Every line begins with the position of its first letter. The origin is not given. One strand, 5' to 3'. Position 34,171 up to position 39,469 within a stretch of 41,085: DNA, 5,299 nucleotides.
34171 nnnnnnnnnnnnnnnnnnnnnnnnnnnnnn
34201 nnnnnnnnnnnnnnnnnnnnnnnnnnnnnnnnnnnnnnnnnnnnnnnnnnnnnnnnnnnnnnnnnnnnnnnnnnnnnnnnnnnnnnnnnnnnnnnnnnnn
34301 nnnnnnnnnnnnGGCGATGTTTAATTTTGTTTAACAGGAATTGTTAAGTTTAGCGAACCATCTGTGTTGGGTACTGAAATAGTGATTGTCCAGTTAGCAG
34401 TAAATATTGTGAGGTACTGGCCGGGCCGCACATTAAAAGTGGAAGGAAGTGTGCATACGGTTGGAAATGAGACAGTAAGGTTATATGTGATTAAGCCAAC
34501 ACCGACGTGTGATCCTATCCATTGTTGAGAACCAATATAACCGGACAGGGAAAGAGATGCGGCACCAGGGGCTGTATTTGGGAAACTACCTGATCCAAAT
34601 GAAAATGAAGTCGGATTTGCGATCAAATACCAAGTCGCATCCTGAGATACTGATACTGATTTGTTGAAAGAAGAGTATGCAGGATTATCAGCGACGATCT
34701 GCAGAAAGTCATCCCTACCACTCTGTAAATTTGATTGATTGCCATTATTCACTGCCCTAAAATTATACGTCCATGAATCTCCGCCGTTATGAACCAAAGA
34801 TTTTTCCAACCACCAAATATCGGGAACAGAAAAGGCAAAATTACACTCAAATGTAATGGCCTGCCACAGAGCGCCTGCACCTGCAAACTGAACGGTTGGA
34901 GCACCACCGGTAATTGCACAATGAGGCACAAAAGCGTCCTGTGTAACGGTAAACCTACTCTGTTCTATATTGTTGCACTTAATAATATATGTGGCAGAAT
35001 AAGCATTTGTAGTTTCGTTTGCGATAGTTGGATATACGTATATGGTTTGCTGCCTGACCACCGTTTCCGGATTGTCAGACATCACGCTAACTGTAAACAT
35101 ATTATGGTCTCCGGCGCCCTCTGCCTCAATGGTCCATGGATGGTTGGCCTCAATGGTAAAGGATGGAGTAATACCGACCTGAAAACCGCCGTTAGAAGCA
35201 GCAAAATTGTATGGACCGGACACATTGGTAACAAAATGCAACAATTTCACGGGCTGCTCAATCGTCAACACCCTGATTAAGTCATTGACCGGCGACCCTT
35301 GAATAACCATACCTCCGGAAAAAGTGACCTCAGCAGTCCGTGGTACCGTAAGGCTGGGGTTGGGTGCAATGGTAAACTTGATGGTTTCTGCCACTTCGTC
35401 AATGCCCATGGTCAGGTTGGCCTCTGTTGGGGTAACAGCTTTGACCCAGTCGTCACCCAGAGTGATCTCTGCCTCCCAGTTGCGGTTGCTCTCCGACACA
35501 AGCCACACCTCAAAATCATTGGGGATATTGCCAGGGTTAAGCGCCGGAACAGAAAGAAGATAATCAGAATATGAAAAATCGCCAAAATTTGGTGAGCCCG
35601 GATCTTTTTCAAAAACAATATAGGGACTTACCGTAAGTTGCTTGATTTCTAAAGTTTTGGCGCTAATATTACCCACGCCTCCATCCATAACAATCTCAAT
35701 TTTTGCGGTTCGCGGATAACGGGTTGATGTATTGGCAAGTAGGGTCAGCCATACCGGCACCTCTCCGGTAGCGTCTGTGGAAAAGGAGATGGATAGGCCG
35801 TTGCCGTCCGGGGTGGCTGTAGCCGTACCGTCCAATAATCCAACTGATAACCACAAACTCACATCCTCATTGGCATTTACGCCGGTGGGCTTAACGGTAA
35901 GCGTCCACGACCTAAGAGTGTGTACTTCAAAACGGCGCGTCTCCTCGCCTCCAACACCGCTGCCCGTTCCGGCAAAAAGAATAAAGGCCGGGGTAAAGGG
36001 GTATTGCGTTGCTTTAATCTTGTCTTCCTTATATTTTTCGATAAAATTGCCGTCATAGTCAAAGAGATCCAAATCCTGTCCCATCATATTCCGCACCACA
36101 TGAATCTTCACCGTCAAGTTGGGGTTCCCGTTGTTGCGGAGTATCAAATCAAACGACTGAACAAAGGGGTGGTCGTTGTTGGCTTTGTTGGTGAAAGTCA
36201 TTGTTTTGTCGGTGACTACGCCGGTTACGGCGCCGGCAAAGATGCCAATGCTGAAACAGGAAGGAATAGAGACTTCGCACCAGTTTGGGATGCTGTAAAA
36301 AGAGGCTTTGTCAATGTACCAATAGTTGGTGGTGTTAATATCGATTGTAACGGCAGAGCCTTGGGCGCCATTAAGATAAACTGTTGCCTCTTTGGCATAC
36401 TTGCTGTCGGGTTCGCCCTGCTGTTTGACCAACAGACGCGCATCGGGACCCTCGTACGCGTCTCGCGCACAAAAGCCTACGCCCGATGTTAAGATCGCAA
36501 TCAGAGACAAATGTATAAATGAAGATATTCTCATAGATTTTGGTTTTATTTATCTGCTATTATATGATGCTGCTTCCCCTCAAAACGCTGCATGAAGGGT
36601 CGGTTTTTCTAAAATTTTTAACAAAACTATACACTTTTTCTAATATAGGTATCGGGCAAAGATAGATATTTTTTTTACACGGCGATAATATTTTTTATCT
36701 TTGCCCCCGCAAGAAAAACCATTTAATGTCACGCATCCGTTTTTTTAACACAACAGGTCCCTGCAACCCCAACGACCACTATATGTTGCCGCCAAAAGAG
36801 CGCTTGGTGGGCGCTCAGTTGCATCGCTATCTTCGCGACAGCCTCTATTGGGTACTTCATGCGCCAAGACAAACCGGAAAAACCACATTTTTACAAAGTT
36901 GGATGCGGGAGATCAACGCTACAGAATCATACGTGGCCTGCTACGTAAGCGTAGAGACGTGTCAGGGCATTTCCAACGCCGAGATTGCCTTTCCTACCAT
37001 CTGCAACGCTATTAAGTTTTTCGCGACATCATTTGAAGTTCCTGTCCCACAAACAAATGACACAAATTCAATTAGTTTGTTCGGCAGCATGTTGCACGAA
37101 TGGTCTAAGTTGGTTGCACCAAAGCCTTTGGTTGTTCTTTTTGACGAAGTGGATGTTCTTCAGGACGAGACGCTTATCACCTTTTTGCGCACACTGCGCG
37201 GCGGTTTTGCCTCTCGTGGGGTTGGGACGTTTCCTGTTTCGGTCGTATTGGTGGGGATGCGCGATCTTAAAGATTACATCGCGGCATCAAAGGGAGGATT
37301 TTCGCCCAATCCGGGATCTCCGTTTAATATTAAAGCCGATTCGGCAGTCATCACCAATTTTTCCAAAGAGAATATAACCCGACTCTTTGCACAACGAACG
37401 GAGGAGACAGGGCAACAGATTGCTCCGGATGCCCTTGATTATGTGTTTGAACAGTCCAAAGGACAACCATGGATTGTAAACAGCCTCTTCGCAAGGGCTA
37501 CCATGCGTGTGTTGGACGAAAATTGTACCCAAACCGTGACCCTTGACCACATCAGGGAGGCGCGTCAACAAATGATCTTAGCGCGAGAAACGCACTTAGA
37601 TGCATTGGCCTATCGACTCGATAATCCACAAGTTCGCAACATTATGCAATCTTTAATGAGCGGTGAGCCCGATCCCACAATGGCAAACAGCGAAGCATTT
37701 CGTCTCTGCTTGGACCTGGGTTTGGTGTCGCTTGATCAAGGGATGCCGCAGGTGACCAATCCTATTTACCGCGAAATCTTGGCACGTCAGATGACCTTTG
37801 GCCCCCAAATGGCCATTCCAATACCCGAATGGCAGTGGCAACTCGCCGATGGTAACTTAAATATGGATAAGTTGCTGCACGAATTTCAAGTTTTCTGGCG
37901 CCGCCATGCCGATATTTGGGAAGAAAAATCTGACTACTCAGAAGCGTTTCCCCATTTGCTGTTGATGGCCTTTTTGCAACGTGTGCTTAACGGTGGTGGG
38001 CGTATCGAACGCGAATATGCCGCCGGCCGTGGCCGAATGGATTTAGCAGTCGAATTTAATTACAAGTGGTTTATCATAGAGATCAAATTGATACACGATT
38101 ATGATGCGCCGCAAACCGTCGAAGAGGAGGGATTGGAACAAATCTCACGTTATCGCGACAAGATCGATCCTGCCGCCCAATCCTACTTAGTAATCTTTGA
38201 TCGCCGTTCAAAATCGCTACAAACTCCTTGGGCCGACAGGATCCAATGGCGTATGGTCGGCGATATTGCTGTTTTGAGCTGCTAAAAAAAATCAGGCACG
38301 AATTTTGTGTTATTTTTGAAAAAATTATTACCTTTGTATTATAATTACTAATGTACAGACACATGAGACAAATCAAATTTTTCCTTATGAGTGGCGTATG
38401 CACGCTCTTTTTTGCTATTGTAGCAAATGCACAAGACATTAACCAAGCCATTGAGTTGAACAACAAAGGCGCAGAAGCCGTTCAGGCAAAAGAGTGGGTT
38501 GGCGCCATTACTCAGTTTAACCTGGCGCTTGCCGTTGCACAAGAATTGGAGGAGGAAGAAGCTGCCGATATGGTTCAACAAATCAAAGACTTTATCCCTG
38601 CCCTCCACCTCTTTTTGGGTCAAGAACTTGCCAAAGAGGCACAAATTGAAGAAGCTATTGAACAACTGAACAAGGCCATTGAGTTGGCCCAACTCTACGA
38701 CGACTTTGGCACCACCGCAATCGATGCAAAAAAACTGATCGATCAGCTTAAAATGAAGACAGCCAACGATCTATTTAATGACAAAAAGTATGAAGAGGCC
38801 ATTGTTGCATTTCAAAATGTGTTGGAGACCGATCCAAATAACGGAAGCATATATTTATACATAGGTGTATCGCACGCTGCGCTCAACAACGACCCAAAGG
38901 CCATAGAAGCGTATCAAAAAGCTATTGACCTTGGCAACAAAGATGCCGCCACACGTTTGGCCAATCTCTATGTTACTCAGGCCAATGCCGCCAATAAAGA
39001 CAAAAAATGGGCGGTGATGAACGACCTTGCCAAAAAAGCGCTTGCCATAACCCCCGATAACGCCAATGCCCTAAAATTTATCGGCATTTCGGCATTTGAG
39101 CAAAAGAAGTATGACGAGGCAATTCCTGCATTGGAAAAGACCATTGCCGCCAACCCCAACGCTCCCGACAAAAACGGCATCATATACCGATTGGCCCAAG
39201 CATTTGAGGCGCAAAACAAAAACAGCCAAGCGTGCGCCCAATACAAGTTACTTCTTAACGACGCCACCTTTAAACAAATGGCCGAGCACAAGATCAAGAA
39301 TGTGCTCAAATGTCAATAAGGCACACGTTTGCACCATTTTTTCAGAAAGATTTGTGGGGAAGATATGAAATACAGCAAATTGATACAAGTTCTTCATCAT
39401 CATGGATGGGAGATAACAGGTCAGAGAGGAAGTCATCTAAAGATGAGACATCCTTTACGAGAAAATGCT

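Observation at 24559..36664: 12-kb cluster of four giant lipoproteins and an outer-membrane beta-barrel with no recognisable enzymatic domain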

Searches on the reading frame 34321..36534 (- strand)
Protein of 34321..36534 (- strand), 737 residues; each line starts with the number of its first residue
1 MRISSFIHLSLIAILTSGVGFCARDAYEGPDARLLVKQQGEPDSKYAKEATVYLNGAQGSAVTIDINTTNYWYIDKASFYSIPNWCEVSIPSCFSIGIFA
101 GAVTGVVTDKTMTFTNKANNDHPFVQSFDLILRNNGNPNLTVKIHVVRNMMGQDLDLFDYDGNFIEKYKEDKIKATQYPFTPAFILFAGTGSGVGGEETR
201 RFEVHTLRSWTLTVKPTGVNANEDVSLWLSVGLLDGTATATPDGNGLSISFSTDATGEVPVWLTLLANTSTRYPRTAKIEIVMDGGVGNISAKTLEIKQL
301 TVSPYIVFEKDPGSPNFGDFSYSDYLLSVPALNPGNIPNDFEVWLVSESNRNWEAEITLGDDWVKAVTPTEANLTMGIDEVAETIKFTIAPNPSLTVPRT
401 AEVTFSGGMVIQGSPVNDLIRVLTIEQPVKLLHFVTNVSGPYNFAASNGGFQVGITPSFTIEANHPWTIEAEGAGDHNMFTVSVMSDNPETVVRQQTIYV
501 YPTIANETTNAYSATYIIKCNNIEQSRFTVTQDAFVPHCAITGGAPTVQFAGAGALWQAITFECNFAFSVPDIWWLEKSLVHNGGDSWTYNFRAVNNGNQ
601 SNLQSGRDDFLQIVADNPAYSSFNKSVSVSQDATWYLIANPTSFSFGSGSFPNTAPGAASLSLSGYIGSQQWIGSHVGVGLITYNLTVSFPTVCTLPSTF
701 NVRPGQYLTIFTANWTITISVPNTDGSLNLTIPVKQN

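Call 5: search_protein_families(library=pfam, proteins=[window:34321-36534:-], max_evalue=0.1)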
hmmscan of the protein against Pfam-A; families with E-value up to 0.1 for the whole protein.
window:34321-36534:- (737 aa): 1 family
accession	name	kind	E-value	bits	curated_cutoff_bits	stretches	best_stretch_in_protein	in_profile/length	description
PF13004.13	BACON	-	2.7e-07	30.9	25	1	360-408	8-48/61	Putative binding domain, N-terminal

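Call 6: search_protein_families(library=ncbifam, proteins=[window:34321-36534:-], max_evalue=0.1)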
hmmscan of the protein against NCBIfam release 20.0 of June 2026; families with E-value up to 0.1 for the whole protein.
window:34321-36534:- (737 aa): 1 family
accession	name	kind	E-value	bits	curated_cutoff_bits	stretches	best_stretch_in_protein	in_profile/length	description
TIGR03931.1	T7SS_Rv3446c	hypoth_equivalog_domain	0.05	13.9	47.6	0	336-401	70-133/194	type VII secretion-associated protein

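Call 86: search_protein_families(library=phrogs, proteins=[window:34321-36534:-], max_evalue=0.001)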
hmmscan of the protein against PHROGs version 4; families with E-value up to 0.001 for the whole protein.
window:34321-36534:- (737 aa): 0 families

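Call 87: search_protein_families(library=padloc, proteins=[window:34321-36534:-], max_evalue=0.001)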
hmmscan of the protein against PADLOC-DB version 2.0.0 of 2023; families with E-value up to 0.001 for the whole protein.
window:34321-36534:- (737 aa): 0 families

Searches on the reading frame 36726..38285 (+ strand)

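Call 7: search_protein_families(library=pfam, proteins=[window:36726-38285:+], max_evalue=0.001)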
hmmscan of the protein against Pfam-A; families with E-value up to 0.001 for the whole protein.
window:36726-38285:+ (519 aa): 4 families
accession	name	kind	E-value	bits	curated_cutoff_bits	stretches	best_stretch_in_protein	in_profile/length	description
PF08011.17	PDDEXK_9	-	2.6e-08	34.2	25.5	1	406-480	3-79/105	PD-(D/E)XK nuclease superfamily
PF13401.12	AAA_22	-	5.1e-06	27.3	27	1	43-184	9-129/130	AAA domain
PF14516.12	AAA_35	-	0.00014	21.3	27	0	44-351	36-328/331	AAA-like domain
PF13191.12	AAA_16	-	0.0008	20.4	32.6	0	37-157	21-155/167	AAA ATPase domain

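Call 87: search_protein_families(library=padloc, proteins=[window:36726-38285:+], max_evalue=0.001)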
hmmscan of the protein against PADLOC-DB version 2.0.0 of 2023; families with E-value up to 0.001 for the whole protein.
window:36726-38285:+ (519 aa): 0 families

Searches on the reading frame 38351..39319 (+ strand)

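Call 7: search_protein_families(library=pfam, proteins=[window:38351-39319:+], max_evalue=0.001)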
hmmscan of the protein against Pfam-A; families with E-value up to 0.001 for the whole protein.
window:38351-39319:+ (322 aa): 14 families
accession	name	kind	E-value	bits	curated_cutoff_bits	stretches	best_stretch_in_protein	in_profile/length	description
PF07719.23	TPR_2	-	7.8e-20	69.8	27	1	238-270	1-33/34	Tetratricopeptide repeat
PF00515.34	TPR_1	-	1.1e-18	66.6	27.8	3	238-270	1-33/34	Tetratricopeptide repeat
PF13432.12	TPR_16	-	1.6e-14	54.5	32.7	2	137-198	3-64/65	Tetratricopeptide repeat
PF13414.12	TPR_11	-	4.9e-14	52.2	26.8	1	140-177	3-40/42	TPR repeat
PF13424.12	TPR_12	-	3.3e-12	46.9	30.1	0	203-267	2-74/77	Tetratricopeptide repeat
PF23914.1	TPR_CcmH_CycH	-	7e-12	45.9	42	1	128-266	14-149/158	Cytochrome c-type biogenesis protein H TPR domain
PF14559.12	TPR_19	-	1.5e-11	44.9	25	3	144-199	4-59/68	Tetratricopeptide repeat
PF13428.12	TPR_14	-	3.1e-11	43.2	23.5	0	168-203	4-39/44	Tetratricopeptide repeat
PF13174.12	TPR_6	-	3.2e-11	43.5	26.3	0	244-270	6-32/33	Tetratricopeptide repeat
PF13181.12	TPR_8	-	5.9e-09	35.8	25.7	0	86-113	4-31/34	Tetratricopeptide repeat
PF12895.13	ANAPC3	-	2.9e-06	27.9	27.2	0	200-264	20-82/82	Anaphase-promoting complex, cyclosome, subunit 3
PF13176.12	TPR_7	-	2.2e-05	24.6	27.9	0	174-197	8-33/36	Tetratricopeptide repeat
PF13371.12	TPR_9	-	0.00033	21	35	0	218-274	9-65/73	Tetratricopeptide repeat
PF25063.1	ARM_TT21_C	-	0.00099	19.5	35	1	143-285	33-174/209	Tetratricopeptide repeat protein 21 C-terminal ARM domain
